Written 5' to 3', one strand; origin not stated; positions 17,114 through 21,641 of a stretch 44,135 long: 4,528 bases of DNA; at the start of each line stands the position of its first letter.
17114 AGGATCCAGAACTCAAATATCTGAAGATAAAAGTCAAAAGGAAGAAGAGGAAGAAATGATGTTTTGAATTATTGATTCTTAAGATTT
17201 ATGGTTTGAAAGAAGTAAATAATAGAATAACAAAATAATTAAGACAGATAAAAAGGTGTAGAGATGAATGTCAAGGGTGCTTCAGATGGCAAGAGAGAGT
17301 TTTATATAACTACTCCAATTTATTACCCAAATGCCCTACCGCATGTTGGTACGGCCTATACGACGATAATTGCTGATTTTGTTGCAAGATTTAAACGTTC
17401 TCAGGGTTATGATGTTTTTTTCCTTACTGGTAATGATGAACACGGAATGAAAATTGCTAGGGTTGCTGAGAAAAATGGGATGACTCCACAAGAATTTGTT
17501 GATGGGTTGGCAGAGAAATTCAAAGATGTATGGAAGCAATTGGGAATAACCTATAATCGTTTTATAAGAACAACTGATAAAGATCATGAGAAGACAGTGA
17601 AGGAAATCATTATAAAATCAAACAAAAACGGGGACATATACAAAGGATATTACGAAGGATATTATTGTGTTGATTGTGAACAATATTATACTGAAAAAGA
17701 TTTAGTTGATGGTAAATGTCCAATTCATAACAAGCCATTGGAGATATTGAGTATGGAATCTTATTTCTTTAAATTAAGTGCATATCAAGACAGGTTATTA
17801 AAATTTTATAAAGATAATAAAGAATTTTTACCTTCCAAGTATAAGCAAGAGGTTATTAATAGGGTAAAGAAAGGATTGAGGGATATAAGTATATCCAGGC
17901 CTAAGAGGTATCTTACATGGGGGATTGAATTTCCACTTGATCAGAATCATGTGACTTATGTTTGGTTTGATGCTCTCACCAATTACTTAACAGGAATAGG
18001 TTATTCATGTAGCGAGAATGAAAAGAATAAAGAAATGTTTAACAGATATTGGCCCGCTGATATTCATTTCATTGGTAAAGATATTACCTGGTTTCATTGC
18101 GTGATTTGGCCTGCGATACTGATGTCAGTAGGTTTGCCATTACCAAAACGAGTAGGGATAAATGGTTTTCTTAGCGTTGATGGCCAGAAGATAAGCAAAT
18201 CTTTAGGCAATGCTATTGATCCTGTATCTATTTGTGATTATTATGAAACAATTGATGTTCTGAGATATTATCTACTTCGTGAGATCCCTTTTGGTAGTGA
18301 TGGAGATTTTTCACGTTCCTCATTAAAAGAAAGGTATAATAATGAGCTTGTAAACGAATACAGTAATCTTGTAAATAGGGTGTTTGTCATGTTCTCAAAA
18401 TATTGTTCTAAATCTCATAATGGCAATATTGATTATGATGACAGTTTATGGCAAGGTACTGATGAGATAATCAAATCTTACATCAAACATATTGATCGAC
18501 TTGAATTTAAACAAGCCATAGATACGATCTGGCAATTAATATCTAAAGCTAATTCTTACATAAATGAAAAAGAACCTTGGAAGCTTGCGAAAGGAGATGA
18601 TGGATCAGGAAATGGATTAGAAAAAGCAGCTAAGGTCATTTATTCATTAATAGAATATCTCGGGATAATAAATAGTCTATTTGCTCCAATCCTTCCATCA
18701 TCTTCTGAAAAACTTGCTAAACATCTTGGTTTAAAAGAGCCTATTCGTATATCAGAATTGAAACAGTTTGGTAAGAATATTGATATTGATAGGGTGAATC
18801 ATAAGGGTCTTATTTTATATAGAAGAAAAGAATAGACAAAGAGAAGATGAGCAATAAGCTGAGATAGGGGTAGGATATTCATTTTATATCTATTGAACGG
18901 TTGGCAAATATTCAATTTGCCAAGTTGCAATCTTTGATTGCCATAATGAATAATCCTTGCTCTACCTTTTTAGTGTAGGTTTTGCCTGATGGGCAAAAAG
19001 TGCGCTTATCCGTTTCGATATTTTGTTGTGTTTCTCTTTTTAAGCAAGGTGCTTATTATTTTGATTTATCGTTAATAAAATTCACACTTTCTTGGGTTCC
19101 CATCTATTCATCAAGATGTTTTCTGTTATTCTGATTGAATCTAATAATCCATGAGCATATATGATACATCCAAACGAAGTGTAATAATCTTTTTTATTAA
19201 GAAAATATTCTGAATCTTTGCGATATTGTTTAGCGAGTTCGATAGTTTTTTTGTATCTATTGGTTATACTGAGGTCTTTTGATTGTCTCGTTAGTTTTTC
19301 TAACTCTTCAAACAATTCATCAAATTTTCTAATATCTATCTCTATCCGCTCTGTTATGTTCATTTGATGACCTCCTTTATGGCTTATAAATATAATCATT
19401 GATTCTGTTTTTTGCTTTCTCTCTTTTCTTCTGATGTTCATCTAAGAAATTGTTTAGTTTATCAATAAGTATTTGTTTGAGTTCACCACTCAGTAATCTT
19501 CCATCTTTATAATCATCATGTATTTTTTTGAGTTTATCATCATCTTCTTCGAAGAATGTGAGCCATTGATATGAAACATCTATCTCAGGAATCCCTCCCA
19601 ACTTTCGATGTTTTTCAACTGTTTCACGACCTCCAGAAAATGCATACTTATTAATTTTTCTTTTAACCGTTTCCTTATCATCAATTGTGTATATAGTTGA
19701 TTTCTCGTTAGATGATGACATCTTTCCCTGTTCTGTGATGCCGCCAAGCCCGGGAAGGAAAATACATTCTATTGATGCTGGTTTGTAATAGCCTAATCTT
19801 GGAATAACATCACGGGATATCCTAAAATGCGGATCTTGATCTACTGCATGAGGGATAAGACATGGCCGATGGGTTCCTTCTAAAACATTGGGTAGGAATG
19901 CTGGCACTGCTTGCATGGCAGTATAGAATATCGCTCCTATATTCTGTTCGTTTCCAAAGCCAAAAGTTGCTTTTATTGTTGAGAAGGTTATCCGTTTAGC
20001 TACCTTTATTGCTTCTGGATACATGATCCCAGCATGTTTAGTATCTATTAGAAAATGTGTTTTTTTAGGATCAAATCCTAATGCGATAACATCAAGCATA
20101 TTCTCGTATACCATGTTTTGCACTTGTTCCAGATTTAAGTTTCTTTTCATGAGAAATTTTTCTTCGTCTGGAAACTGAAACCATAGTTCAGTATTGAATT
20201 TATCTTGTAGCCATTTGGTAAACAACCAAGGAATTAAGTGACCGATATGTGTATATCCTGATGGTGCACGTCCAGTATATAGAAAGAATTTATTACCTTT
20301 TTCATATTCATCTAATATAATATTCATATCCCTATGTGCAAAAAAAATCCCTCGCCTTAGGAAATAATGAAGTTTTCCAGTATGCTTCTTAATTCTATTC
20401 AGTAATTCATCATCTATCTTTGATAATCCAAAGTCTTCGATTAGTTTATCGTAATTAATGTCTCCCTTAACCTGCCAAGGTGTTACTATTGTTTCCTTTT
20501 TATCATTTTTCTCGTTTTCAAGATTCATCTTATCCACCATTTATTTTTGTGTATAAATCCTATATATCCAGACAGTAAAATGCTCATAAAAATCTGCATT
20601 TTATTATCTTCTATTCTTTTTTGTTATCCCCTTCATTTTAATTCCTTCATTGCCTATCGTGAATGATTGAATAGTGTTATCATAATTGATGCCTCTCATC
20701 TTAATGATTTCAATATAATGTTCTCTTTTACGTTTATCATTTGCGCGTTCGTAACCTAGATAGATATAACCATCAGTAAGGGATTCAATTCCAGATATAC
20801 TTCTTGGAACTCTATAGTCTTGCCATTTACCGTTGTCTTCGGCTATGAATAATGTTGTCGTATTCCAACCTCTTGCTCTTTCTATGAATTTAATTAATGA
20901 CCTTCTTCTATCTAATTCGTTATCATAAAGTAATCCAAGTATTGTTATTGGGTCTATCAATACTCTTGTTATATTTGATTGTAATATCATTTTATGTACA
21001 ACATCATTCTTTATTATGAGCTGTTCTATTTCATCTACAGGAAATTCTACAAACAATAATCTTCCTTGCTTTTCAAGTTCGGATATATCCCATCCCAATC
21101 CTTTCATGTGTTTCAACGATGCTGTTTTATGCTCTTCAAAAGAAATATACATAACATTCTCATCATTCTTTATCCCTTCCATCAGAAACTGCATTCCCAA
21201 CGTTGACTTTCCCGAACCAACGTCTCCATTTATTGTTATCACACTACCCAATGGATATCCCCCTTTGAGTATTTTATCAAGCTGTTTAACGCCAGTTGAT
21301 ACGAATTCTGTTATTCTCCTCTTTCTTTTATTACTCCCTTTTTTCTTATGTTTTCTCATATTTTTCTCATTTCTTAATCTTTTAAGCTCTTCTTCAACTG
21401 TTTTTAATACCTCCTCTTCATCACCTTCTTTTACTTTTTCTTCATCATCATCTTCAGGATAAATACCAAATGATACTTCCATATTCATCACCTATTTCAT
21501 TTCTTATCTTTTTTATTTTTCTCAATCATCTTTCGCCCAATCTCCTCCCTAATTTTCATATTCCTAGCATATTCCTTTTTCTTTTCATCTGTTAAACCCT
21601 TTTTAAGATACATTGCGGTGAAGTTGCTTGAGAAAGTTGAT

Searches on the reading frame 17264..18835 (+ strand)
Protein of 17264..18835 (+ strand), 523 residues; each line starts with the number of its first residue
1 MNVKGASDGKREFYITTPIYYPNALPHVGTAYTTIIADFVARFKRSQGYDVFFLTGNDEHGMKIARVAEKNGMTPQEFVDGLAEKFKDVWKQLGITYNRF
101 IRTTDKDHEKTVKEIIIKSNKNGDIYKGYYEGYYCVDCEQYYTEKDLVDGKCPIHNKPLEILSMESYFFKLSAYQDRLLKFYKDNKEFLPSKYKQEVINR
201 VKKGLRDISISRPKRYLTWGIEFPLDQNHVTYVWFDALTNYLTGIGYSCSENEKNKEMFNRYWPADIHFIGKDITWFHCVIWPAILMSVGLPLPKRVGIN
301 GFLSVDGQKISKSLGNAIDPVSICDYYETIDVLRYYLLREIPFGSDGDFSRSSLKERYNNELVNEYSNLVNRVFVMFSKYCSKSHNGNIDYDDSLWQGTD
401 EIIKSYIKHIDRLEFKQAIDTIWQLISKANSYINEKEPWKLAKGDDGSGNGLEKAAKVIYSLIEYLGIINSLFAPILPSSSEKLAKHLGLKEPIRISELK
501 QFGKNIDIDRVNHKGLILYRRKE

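Call 13: search_protein_families(library=pfam, proteins=[window:17264-18835:+], max_evalue=0.0001)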
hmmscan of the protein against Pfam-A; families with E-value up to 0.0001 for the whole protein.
window:17264-18835:+ (523 aa): 5 families
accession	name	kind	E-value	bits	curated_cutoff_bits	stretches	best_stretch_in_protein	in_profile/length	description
PF09334.17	tRNA-synt_1g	-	1.6e-109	366.7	20.1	2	145-373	162-390/391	tRNA synthetases class I (M)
PF00133.28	tRNA-synt_1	-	2.5e-31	109.3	22.7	2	7-225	19-245/414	tRNA synthetases class I (I, L, M and V)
PF01406.26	tRNA-synt_1e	-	2.4e-13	50.6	27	1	10-137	9-134/301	tRNA synthetases class I (C) catalytic domain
PF19303.5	Anticodon_3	-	7.6e-08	32.8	23.5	1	392-492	11-105/152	Anticodon binding domain of methionyl tRNA ligase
PF08264.19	Anticodon_1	-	5.3e-06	26.8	25.1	1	395-494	4-99/148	Anticodon-binding domain of tRNA ligase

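Call 75: find_related_loci(query=window:17264-18835:+, collection=genome_contigs, flank=1000)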
Query window:17264-18835:+ (523 aa) in genome_contigs; peptide patterns used: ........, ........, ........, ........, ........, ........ (x = any residue, [..] = any of these).
73 stretches matched a pattern; 23 encode a relative of the query (tblastn E <= 1e-3); 23 distinct loci.
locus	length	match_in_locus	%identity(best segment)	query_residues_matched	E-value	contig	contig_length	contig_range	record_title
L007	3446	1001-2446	44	4-490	2e-145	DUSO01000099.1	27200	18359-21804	MAG TPA_asm: Bacillota bacterium isolate AS04akNAM_35 38031_AS04, whole genome shotgun sequence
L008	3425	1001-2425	47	12-491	2e-144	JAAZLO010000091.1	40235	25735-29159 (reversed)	MAG: Bacillota bacterium isolate AS23ysBPME_220 206987_AS23, whole genome shotgun sequence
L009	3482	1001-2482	44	12-511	3e-144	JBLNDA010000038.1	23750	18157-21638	MAG: Clostridia bacterium isolate MAG111 PRJNA950955_bin2_renamed_38, whole genome shotgun sequence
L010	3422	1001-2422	47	12-490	5e-144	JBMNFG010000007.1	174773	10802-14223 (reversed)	MAG: Bacillota bacterium isolate SBF912LR0HQ0073 contig_3446, whole genome shotgun sequence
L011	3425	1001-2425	44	12-491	3e-144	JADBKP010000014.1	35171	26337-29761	MAG: Limnochordales bacterium isolate Bu89 bin.89_contig14, whole genome shotgun sequence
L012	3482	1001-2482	44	12-511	1e-143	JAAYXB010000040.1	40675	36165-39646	MAG: Bacillota bacterium isolate AS02xzSISU_21 22229_AS02, whole genome shotgun sequence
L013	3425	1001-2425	45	12-491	7e-143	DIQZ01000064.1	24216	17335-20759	MAG TPA_asm: Firmicutes bacterium UBA5449 UBA5449_contig_20714, whole genome shotgun sequence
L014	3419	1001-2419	46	12-490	2e-142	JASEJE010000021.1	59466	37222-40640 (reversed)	MAG: Bacillota bacterium isolate Yes71-24 NODE_21_length_59466_cov_65.350726, whole genome shotgun sequence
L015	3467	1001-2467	45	12-508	6e-142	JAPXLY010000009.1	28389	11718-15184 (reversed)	MAG: Bacillota bacterium isolate binned_ad_5.35 NODE_1596_length_28389_cov_16.991260, whole genome shotgun sequence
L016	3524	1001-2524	43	12-490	2e-141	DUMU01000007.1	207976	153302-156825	MAG TPA_asm: Bacillota bacterium isolate AS04akNAM_94 2970_AS04, whole genome shotgun sequence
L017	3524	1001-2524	43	5-490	2e-141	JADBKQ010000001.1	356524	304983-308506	MAG: Limnochordaceae bacterium isolate Bu26 bin.26_contig1, whole genome shotgun sequence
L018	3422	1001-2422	45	12-490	6e-141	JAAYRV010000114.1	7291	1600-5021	MAG: Bacillota bacterium isolate AS23ysBPME_252 78489_AS23, whole genome shotgun sequence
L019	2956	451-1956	43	13-521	2e-144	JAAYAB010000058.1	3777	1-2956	MAG: Bacillota bacterium isolate AS02xzSISU_7 5588_AS02, whole genome shotgun sequence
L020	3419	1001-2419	45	12-490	3e-140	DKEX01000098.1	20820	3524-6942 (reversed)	MAG TPA_asm: Firmicutes bacterium UBA6811 UBA6811_contig_31672, whole genome shotgun sequence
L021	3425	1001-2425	45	12-491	3e-140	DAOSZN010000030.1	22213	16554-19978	MAG TPA_asm: Bacillota bacterium isolate AMR_MDS_2058 NODE_1920_length_22213_cov_11.701688, whole genome shotgun sequenc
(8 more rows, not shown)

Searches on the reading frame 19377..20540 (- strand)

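Call 13: search_protein_families(library=pfam, proteins=[window:19377-20540:-], max_evalue=0.0001)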
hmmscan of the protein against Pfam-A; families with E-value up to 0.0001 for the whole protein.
window:19377-20540:- (387 aa): 1 family
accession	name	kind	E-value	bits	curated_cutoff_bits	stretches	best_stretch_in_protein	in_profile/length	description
PF00579.31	tRNA-synt_1b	-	2.6e-22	79.9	21.1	1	82-366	3-291/292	tRNA synthetases class I (W and Y)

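Call 83: search_protein_families(library=ncbifam, proteins=[window:19377-20540:-], max_evalue=0.00001)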
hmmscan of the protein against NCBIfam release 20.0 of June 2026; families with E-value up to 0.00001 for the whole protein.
window:19377-20540:- (387 aa): 7 families
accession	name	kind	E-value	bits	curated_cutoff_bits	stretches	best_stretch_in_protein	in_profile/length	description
NF008927.0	PRK12285.1-4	equivalog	2.1e-155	517.5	478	1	15-385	4-371/385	tryptophan--tRNA ligase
NF008924.0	PRK12285.1-1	equivalog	1.2e-143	479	644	1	15-386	3-368/381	tryptophan--tRNA ligase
NF008925.0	PRK12285.1-2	equivalog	4.5e-79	266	451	1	19-384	2-361/365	tryptophan--tRNA ligase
TIGR00233.1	trpS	equivalog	2.1e-73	247.5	176.75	1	84-382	2-301/328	tryptophan--tRNA ligase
NF008926.0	PRK12285.1-3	equivalog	1.5e-64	218.5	320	2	17-252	3-231/429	tryptophan--tRNA ligase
NF008928.0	PRK12285.1-5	equivalog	7.1e-48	163.4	891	2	13-253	26-256/530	tryptophan--tRNA ligase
NF006330.0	PRK08560.1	equivalog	1.4e-17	63.8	220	1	80-379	28-334/342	tyrosine--tRNA ligase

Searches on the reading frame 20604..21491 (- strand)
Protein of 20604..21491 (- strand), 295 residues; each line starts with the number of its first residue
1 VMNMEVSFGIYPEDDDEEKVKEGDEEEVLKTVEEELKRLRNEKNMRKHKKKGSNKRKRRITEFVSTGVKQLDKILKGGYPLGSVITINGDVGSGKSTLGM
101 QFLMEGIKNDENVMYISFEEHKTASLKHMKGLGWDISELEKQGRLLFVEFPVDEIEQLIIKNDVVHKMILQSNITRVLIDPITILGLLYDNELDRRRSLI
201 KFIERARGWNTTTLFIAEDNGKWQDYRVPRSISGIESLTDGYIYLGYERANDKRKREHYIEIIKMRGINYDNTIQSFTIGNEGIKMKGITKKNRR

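Call 74: search_protein_families(library=pfam, proteins=[window:20604-21491:-], max_evalue=0.00001)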
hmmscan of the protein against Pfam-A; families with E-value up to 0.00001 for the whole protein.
window:20604-21491:- (295 aa): 3 families
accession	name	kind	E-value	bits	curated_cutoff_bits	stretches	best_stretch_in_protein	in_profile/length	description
PF06745.19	ATPase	-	9.5e-47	159.7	26.6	1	64-287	1-227/231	KaiC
PF05625.17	PAXNEB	-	6e-10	39.1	28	1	63-128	18-84/366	PAXNEB protein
PF00154.27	RecA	-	3.4e-07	30.4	27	1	52-139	23-107/262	recA bacterial DNA recombination protein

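Call 83: search_protein_families(library=ncbifam, proteins=[window:20604-21491:-], max_evalue=0.00001)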
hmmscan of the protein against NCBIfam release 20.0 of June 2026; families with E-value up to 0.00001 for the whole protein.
window:20604-21491:- (295 aa): 13 families
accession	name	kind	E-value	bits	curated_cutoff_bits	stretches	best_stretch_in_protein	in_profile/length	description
TIGR03880.1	KaiC_arch_3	hypoth_equivalog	1.5e-41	142.4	249.45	1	67-285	1-216/224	KaiC domain-containing protein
NF006799.0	PRK09302.1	equivalog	8.6e-39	133.4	408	1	58-290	249-475/515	circadian clock protein KaiC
TIGR03877.1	thermo_KaiC_1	hypoth_equivalog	4.6e-25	88.5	307.25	1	64-286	4-232/238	KaiC domain-containing protein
TIGR02655.1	circ_KaiC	equivalog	8.2e-23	80.8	546.25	1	64-286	3-228/484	circadian clock protein KaiC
NF004723.0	PRK06067.1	subfamily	1.5e-20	73.7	194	1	54-285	6-234/243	flagellar accessory protein FlaH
TIGR03881.1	KaiC_arch_4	hypoth_equivalog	1.1e-19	71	247.8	1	64-283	3-225/231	KaiC domain-containing protein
NF052589.1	ArlH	equivalog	2.9e-18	66.4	215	1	69-279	7-215/229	archaellum protein ArlH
NF006320.0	PRK08533.1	equivalog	4.2e-13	49.5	215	1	70-207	12-150/230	flagellar accessory protein FlaH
TIGR00416.1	sms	equivalog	3.5e-10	39.2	403.05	1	34-126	47-138/454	DNA repair protein RadA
TIGR03878.1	thermo_KaiC_2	hypoth_equivalog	2.9e-08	33.3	232.2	1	75-218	29-174/259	KaiC domain-containing protein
TIGR02012.1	tigrfam_recA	equivalog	1.2e-06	28.1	325.3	1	56-139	28-110/321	recombinase RecA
NF003301.0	PRK04301.1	equivalog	1.2e-06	28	259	1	31-103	50-122/316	DNA repair and recombination protein RadA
TIGR02237.1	recomb_radB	equivalog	7.7e-06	25.9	172.4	0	71-184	1-108/210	DNA repair and recombination protein RadB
